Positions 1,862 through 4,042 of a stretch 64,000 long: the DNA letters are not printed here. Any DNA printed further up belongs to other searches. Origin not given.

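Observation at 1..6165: Minus-strand island with a NERD-SF1 helicase, a Zn-ribbon/NDT-like protein, an ABC-type ATPase and three orphan ORFs: candidate uncharacterised anti-phage defence locus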

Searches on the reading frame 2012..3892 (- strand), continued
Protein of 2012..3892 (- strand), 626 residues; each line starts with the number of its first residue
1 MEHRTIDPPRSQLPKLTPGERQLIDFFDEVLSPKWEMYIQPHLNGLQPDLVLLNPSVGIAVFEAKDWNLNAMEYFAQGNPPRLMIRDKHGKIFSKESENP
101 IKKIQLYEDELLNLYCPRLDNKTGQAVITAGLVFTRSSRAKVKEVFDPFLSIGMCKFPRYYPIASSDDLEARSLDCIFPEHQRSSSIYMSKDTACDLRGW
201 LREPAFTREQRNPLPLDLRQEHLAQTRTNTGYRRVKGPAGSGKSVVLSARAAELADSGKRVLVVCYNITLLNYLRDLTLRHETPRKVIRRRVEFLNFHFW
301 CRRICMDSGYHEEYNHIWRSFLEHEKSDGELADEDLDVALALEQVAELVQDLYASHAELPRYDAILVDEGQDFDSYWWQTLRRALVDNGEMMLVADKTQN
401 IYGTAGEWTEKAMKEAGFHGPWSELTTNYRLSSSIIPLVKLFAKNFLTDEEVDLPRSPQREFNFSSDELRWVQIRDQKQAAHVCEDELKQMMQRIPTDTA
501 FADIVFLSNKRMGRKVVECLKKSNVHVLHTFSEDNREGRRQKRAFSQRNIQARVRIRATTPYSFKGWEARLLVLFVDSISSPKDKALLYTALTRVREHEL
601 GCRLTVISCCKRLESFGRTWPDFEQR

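Call 33: find_homologous_proteins(query=L001:9338-9865:+, max_evalue=0.01)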
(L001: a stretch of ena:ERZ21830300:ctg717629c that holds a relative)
Query L001:9338-9865:+ (176 aa): 47 proteins with E <= 0.01 among 123 candidates.
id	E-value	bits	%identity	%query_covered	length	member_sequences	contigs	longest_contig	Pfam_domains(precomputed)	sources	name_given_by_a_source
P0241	3.2e-108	377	95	100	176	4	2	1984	-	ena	-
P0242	2.9e-105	368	93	100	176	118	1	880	-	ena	-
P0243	6.0e-105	367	93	100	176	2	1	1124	-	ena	-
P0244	9.6e-101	353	89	100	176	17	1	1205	-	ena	-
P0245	2.5e-90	319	80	100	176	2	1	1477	-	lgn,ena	-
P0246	2.1e-89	316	93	87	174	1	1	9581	-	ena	-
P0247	2.8e-89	316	78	100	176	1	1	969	-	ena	-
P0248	3.8e-87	309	77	100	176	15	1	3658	-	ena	-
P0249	3.7e-86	306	78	100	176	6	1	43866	-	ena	-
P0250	5.6e-85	302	76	100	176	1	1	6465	-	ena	-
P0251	6.1e-82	292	77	100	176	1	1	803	-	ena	-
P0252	4.3e-80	286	74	100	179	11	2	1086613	-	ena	-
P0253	6.4e-79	282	75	100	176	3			-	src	-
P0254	7.8e-79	282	74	100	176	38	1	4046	-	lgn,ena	-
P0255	7.2e-78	279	76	91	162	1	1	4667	-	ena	-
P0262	3.2e-72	260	67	100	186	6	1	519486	-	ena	-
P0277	1.8e-58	215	59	96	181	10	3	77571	-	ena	-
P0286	1.6e-32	131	38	98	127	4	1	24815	-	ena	-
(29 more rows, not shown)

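Call 34: find_encoding_contigs(protein=P0277, flank=6000, max_places=3)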
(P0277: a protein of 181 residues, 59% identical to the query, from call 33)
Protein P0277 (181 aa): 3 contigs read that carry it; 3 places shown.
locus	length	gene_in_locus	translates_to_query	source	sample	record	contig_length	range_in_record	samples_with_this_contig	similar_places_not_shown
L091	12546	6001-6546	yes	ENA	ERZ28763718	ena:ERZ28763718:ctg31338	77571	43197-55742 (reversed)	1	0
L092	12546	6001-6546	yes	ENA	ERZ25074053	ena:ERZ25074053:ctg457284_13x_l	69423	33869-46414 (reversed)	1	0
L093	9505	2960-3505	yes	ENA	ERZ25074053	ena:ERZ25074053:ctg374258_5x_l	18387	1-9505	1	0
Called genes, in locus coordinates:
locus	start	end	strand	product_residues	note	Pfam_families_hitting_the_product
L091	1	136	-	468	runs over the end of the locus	PF00330:Aconitase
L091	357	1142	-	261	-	PF03328:HpcH_HpaI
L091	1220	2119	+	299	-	PF05721:PhyH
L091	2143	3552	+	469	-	PF01875:Memo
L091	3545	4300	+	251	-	PF12697:Abhydrolase_6 (weak), PF00561:Abhydrolase_1, PF12146:Hydrolase_4 (weak)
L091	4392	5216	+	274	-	PF05721:PhyH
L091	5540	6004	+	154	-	-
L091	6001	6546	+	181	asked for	-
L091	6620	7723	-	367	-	PF01547:SBP_bac_1, PF13416:SBP_bac_8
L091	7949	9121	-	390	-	PF13173:AAA_14, PF13635:DUF4143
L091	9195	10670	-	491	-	PF02597:ThiS, PF00899:ThiF, PF00581:Rhodanese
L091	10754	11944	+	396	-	PF04107:GCS2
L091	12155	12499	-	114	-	PF13744:HTH_37, PF01381:HTH_3 (weak)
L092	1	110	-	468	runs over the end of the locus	PF00330:Aconitase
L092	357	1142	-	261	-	PF03328:HpcH_HpaI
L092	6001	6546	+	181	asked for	-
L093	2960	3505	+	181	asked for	-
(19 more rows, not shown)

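Call 35: find_encoding_contigs(protein=P0262, flank=6000, max_places=2)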
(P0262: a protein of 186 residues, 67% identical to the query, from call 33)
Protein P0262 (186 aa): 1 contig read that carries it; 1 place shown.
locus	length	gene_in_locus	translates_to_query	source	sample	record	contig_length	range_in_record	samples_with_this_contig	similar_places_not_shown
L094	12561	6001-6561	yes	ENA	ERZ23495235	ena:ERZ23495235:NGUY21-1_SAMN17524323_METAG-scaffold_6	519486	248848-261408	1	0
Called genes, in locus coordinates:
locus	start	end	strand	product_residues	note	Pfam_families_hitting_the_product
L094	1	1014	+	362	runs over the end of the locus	PF01717:Meth_synt_2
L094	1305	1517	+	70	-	-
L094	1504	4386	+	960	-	PF20465:MmeI_hel, PF20473:MmeI_Mtase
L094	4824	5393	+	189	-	PF05014:Nuc_deoxyrib_tr (weak)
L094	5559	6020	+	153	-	-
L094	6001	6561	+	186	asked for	-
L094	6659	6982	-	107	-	PF01381:HTH_3 (weak)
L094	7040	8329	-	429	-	-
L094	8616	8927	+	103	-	PF13560:HTH_31, PF02954:HTH_8 (faint)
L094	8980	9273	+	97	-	PF15919:HicB_lk_antitox, PF15970:HicB-like_2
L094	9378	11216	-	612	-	PF03235:GmrSD_N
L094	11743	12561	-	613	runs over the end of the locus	PF05448:AXE1 (faint)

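Call 36: find_encoding_contigs(protein=P0286, flank=6000, max_places=2)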
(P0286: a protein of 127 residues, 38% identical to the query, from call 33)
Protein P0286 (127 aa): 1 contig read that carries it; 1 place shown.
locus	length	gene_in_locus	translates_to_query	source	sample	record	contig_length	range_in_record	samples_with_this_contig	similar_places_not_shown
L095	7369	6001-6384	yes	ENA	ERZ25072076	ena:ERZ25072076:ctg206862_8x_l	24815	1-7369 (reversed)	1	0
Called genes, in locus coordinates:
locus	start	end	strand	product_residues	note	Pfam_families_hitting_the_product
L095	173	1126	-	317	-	-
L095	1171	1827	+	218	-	PF05719:GPP34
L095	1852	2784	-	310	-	PF01297:ZnuA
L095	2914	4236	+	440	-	PF01875:Memo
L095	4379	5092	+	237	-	PF05721:PhyH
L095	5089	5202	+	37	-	-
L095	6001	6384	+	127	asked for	-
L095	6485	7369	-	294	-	?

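Call 44: search_solved_structures(query=A1, max_evalue=0.01)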
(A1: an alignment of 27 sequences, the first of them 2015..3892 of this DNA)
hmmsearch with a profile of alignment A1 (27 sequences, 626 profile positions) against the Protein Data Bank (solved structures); distinct sequences matched with E-value up to 0.01: 3.
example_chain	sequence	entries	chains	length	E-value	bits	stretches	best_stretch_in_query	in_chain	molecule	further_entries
3lfu_A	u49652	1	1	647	0.0019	19.8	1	359-441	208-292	DNA helicase II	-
2is1_A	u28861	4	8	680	0.0021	19.6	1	359-441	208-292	DNA helicase II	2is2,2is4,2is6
1qhh_A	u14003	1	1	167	0.0066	18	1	224-314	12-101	PROTEIN (PCRA (SUBUNIT))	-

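Call 50: search_protein_families(library=padloc, alignment_id=A3, max_evalue=1e-10)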
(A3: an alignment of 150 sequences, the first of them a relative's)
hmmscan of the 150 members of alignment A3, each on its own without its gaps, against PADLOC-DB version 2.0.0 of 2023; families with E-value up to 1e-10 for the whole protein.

A. member 1, L004:146-817:- (224 aa): 0 families

B. families by the number of members that match (of 150 scanned): 98 families (the first 25 are shown)
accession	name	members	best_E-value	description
PDLC03878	NsnB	3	1.8e-41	-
PDLC04707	PDC-M55A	2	4.8e-39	-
PDLC04148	HEC-03B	2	1.1e-28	-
PDLC02335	AbiLi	2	4.1e-27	AbiLi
PDLC02980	AriA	2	2.1e-24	-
PDLC02979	AriA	2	4.7e-24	-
PDLC04176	HEC-01A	2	8.2e-24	-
PDLC00292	PtuA1|PtuA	2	9e-22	AAA ATPase domain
PDLC04178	HEC-01A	2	1e-20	-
PDLC04135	mad3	2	2e-19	mads_3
PDLC04175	HEC-01A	2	8.2e-19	-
PDLC04182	HEC-01A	2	2.2e-18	-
PDLC04177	HEC-01A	2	4.8e-15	-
PDLC04183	HEC-01A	2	6.7e-15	-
PDLC04180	HEC-01A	2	1.2e-14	-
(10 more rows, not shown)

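Call 58: search_solved_structures(query=A4, max_evalue=10)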
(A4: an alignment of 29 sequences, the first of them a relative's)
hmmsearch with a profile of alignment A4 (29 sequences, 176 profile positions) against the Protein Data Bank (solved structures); distinct sequences matched with E-value up to 10: 9.
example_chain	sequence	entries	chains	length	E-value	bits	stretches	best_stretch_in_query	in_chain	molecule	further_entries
9w7s_A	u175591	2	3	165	0.12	15.4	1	16-70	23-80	Nuclear factor 1 B-type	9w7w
9wa7_A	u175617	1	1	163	0.26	14.3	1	20-69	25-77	Nuclear factor 1 X-type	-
7qqd_A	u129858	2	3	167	0.27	14.2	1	20-69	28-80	Nuclear factor 1 X-type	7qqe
9qky_A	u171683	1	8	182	0.32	14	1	20-69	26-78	Nuclear factor 1 X-type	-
9xvo_A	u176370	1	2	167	0.39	13.7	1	20-75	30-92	Nuclear factor 1 C-type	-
9jh2_A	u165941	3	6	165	0.54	13.3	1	20-69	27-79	Nuclear factor 1 A-type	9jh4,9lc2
9xvd_A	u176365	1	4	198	0.54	13.2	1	20-75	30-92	Nuclear factor 1 C-type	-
9xvf_A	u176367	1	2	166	0.55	13.2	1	20-69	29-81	Nuclear factor 1 A-type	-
6g3x_A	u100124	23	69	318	1.1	12.3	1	86-138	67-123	N-glycosylase/DNA lyase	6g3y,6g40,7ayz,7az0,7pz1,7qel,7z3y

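Call 66: predict_structure(alignment_id=A4)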
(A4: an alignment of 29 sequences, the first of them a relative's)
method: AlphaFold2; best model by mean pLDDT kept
length: 176 residues; sequences in the alignment: 29
mean_pLDDT: 93.1   pTM: 0.86
mean pLDDT of the five models: 93.1, 92.9, 92.9, 92.3, 92.2
residues with pLDDT >= 90: 151; 70-90: 22; 50-70: 2; < 50: 1
segments of 3 or more residues with pLDDT < 50: none
pLDDT, mean of each block of 10 residues (from residue 1): 77 95 85 91 96 96 96 92 97 95 95 97 95 95 92 93 96 93
secondary structure, 60 per line:
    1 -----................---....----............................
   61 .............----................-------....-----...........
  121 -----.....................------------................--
elements in order: H6-21 H25-28 H33-73 H78-93 H101-104 H110-120 H126-146 H159-174

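Call 69: fold_search(model_id=the predicted structure, library=pdb)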
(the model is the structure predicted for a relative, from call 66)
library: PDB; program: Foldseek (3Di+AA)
matches with E <= 10: 100; with E <= 0.001: 0
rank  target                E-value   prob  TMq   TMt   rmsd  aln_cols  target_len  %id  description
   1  9s98_B                7.5e-01  0.23  0.23  0.21  15.9       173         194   18  CdvB2 filament - high twist, class A (released 2026-01-28)
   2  5ydp_A                1.0e+00  0.10  0.21  0.20  17.6       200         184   12  Crystal Structure of TetR Family Repressor AlkX from Dietzia sp. Strain DQ12-45-1b Implicated in Biodegradation of n-A (released 2017-10-04)
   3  9s98_A                1.2e+00  0.15  0.23  0.22  16.5       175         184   16  CdvB2 filament - high twist, class A (released 2026-01-28)
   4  9s97_C                1.2e+00  0.15  0.22  0.21  16.0       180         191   15  CdvB2 filament - low twist (released 2026-01-28)
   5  1jog_D                1.4e+00  0.20  0.27  0.32  10.6       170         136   15  Structure of HI0074 from Heamophilus Influenzae reveals the fold of a substrate binding domain of a nucleotidyltransfe (released 2002-12-18)
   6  1jog_A                1.4e+00  0.15  0.23  0.28  10.9       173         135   13  Structure of HI0074 from Heamophilus Influenzae reveals the fold of a substrate binding domain of a nucleotidyltransfe (released 2002-12-18)
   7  3v6g_A                1.5e+00  0.08  0.18  0.19  17.7       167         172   17  Crystal Structure of Transcriptional Regulator (released 2012-08-08)
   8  6zve_A                2.1e+00  0.11  0.23  0.19  15.4       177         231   14  14-3-3 Sigma in complex with phosphorylated Gab2pT391 peptide - 1h incubation (released 2021-08-04)
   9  1sj7_A                2.1e+00  0.08  0.21  0.22  18.7       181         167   10  Crystal Structure of Talin Rod 482-655 (released 2004-08-24)
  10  5c21_A                2.6e+00  0.07  0.21  0.16  20.5       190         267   15  Crystal structure of native HlyD from E. coli (released 2016-02-17)
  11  3br2_A                2.6e+00  0.04  0.18  0.17  18.4       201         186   10  Crystal Structure of the Complex of Dequalinium Bound to QacR(E120Q), a Mutant of a Multidrug Binding Transcriptional  (released 2008-12-23)
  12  6o6o_A                2.8e+00  0.08  0.23  0.21  17.9       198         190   13  Structure of the regulator FasR from Mycobacterium tuberculosis (released 2020-03-11)
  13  4z9j_A                2.8e+00  0.04  0.15  0.16  17.4       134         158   15  Apo-Tar from E. coli (released 2016-07-20)
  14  8oyy_A                3.0e+00  0.08  0.23  0.18  17.3       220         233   13  De novo designed soluble GPCR-like fold GLF_32 (released 2023-10-18)
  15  4kly_A                3.1e+00  0.06  0.20  0.17  15.7       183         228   11  Crystal structure of a blue-light absorbing proteorhodopsin mutant D97N from HOT75 (released 2013-06-05)
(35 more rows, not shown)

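Call 73: fold_search(model_id=the predicted structure, library=viral)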
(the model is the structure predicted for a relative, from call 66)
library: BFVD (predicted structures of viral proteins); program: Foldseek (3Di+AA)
matches with E <= 10: 88; with E <= 0.001: 0
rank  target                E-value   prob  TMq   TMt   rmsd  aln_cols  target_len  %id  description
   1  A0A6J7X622            1.1e+00  0.07  0.18  0.19  18.9       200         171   12  Uncharacterized protein [uncultured Caudovirales phage]
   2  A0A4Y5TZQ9            1.9e+00  0.23  0.32  0.35   8.3       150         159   11  (no name in the UniProt tables at hand)
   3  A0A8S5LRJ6            2.4e+00  0.08  0.20  0.13  17.7       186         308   11  Minor capsid protein [Myoviridae sp. ctmii12]
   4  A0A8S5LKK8            2.4e+00  0.05  0.16  0.18  18.8       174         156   11  Uncharacterized protein [Siphoviridae sp. ctXbO14]
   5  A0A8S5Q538            2.6e+00  0.09  0.27  0.06  14.1       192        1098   13  Intein splicing domain [Siphoviridae sp. ctHiz26]
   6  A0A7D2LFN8            2.9e+00  0.06  0.23  0.17  28.6       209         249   17  Uncharacterized protein [Stenotrophomonas phage vB_SmaS_BUCT548]
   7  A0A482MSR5            2.9e+00  0.04  0.19  0.13  20.1       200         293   12  Putative RNA polymerase [Escherichia phage vB_EcoP_KAW1A4500]
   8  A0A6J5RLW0            3.0e+00  0.09  0.26  0.09  23.9       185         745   13  Peptidase M23 (Fragment) [uncultured Caudovirales phage]
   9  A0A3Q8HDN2            3.2e+00  0.09  0.28  0.28  12.2       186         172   18  (no name in the UniProt tables at hand)
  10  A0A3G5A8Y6            3.3e+00  0.12  0.28  0.13  13.8       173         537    7  Uncharacterized protein [Hyperionvirus sp.]
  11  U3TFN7                3.3e+00  0.04  0.19  0.06  18.0       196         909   13  Internal virion protein [Ralstonia phage RSB3]
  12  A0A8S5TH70            3.5e+00  0.04  0.14  0.12  14.8       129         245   12  Uncharacterized protein [Myoviridae sp. ctIty1]
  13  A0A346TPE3            3.7e+00  0.10  0.27  0.08  17.1       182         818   12  HOAR [Mythimna unipuncta nucleopolyhedrovirus]
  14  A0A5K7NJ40            3.7e+00  0.06  0.19  0.14  14.9       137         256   11  MuF-like domain protein [Rothia phage Spartoi]
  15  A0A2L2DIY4            3.7e+00  0.04  0.17  0.07  17.1       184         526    9  Transposase [Acanthamoeba polyphaga mimivirus]
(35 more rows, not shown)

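Call 75: search_protein_families(library=phrogs, proteins=[window:2015-3892:-, L001:8871-9335:+, L001:9338-9868:+, L001:14323-14892:+], max_evalue=0.01)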
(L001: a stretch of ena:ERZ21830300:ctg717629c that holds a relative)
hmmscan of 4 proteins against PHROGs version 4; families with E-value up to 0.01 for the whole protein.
window:2015-3892:- (626 aa): 2 families
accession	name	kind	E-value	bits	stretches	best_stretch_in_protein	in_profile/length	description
phrog_1967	-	DNA, RNA and nucleotide metabolism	4.8e-14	52.9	1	350-449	358-450/776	DNA helicase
phrog_16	-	DNA, RNA and nucleotide metabolism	0.0034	16.6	0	231-272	291-332/986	DNA helicase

L001:8871-9335:+ (154 aa): 0 families

L001:9338-9868:+ (176 aa): 0 families

L001:14323-14892:+ (189 aa): 0 families

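Call 83: search_dna_similar(query=window:2015-3892:-, collection=plasmids, mode=protein, max_evalue=1e-20, max_rows=12)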
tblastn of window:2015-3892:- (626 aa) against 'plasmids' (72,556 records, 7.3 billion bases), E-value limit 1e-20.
Records with a match: 15; places in all: 15; records where one place covers at least 80% of the query: 12.
Best place of each record, by identity: <60% 15.
By first word of the organism name: Bacillus 3; Sphingomonas 2; Acinetobacter 2; Sphingobium 1; Rhizorhabdus 1; Acuticoccus 1; Euhalothece 1; Methylorubrum 1; Rhodovastum 1; Deinococcus 1; and 1 more.
By predicted mobility (MOB-suite, as given by PLSDB): non-mobilizable 9; conjugative 4; mobilizable 2.
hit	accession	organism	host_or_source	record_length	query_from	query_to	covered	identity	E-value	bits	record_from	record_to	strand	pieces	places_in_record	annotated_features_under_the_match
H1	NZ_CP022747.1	Sphingobium xenophagum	cell culture,electronic ...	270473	3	623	99%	46.4%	2e-167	536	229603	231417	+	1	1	NERD domain-containing protein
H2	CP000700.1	Rhizorhabdus wittichii RW1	-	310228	3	626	100%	46.0%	1e-166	534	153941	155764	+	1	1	conserved hypothetical protein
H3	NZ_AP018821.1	Sphingomonas bisphenolicum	-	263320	3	626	100%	45.9%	4e-165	530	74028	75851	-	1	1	NERD domain-containing protein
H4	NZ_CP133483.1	Acuticoccus sp. MNP-M23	Grean algae,grean algae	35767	1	623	100%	43.9%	1e-145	474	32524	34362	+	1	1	AAA family ATPase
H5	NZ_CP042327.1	Euhalothece natronophila Z-M001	cell culture,soda lake Magadi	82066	2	625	100%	41.0%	9e-152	491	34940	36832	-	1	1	UvrD-helicase domain-containing protein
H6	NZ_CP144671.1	Sphingomonas sp. gentR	other,gentamicin working solution ...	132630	19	622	96%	42.3%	4e-141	461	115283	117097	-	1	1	NERD domain-containing protein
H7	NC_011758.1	Methylorubrum extorquens CM4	-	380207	4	621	98%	41.4%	1e-121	463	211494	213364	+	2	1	hypothetical protein | nuclease-related domain-containing protein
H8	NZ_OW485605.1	Rhodovastum atsumiense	-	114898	1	626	100%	40.6%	1e-145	474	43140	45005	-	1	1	UvrD-helicase domain-containing protein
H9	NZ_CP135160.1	Acinetobacter pittii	Homo sapiens,sputum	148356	4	596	95%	38.3%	3e-117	392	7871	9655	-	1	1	NERD domain-containing protein/DEAD/DEAH box helicase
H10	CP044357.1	Acinetobacter baumannii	Homo sapiens,oral cavity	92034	4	596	95%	38.1%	6e-114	382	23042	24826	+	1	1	DNA helicase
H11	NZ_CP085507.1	Bacillus cereus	soil sample,soil from tomato plant roots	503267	1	619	99%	28.1%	1e-52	202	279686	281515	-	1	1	nuclease-related domain-containing protein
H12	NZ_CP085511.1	Bacillus cereus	soil sample,soil from tomato plant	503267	1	619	99%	28.1%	1e-52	202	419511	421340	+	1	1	nuclease-related domain-containing protein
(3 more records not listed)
